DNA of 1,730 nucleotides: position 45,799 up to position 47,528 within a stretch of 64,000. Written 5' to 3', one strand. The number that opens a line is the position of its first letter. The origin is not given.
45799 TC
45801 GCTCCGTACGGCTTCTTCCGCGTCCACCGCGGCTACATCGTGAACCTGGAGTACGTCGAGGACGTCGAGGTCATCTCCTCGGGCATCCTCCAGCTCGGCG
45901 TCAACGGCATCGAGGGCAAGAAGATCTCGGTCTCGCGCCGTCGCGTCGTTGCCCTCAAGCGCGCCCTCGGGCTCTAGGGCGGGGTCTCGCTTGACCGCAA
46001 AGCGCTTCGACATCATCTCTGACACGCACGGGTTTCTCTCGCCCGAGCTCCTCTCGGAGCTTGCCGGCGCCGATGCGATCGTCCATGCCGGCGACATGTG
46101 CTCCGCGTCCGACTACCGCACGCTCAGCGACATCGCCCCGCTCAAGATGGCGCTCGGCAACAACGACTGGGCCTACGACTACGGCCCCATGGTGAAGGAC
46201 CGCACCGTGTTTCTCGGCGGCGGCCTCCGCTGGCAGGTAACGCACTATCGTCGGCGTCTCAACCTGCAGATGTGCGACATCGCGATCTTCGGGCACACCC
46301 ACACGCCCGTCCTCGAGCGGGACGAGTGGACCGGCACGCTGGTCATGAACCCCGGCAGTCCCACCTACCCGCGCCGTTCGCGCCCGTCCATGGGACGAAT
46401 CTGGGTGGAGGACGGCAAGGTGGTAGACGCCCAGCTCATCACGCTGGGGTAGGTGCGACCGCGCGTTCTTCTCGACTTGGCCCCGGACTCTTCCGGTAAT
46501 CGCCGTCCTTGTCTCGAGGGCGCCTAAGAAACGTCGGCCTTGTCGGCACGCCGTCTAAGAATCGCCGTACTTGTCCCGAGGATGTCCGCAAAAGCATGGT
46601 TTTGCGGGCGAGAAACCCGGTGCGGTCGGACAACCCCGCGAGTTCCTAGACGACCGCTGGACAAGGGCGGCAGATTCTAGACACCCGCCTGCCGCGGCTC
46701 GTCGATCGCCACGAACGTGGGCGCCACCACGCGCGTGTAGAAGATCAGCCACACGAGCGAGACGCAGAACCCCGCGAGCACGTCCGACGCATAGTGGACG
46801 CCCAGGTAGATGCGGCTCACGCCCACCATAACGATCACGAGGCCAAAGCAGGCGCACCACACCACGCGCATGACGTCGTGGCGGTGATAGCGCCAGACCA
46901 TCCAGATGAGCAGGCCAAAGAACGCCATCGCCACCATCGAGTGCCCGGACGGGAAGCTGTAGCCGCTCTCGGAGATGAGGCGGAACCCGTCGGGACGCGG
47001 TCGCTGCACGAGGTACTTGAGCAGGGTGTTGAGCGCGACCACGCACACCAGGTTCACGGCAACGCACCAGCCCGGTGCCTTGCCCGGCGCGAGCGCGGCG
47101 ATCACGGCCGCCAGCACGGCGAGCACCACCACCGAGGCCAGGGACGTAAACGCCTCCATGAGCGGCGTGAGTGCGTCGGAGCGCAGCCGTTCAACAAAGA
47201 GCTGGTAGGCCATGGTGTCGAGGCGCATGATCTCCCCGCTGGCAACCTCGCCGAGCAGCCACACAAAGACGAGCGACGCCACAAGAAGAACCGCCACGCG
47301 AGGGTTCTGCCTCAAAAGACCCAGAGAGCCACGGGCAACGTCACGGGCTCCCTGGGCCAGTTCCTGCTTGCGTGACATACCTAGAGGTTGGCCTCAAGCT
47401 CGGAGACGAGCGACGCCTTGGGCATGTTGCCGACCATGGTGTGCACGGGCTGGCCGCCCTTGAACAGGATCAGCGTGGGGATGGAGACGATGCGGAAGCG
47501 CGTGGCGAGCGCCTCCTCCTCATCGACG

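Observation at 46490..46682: Modular intergenic repeat family built from degenerate 30-31-bp units (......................-like) around a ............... hairpin; best-organised copy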

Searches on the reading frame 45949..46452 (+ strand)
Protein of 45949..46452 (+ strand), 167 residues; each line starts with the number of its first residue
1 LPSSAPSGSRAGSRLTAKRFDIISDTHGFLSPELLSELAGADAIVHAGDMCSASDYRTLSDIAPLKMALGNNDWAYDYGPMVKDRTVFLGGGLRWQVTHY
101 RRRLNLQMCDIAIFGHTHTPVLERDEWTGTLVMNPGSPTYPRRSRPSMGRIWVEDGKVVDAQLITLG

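Call 18: search_protein_families(library=pfam, proteins=[window:45949-46452:+])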
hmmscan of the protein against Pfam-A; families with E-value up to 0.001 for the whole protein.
window:45949-46452:+ (167 aa): 2 families
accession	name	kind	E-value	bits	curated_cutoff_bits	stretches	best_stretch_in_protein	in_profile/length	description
PF12850.12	Metallophos_2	-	2.1e-21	77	27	1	22-151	5-149/154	Calcineurin-like phosphoesterase superfamily domain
PF00149.33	Metallophos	-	0.00031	21.7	21.5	0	19-80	2-78/191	Calcineurin-like phosphoesterase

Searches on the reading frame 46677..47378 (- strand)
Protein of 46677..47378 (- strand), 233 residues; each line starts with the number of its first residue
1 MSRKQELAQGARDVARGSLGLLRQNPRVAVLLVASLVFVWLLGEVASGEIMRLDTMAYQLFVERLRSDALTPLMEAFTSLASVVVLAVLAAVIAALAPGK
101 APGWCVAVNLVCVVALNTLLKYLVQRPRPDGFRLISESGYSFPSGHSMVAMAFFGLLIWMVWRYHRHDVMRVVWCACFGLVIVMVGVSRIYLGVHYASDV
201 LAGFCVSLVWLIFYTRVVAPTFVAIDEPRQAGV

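Call 18: search_protein_families(library=pfam, proteins=[window:46677-47378:-])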
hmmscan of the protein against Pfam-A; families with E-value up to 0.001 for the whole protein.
window:46677-47378:- (233 aa): 2 families
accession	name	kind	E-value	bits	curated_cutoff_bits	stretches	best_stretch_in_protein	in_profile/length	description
PF01569.27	PAP2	-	6.9e-22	78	27.2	1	104-218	3-125/130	PAP2 superfamily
PF14378.12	PAP2_3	-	3e-11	43.9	27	1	80-210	63-187/190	PAP2 superfamily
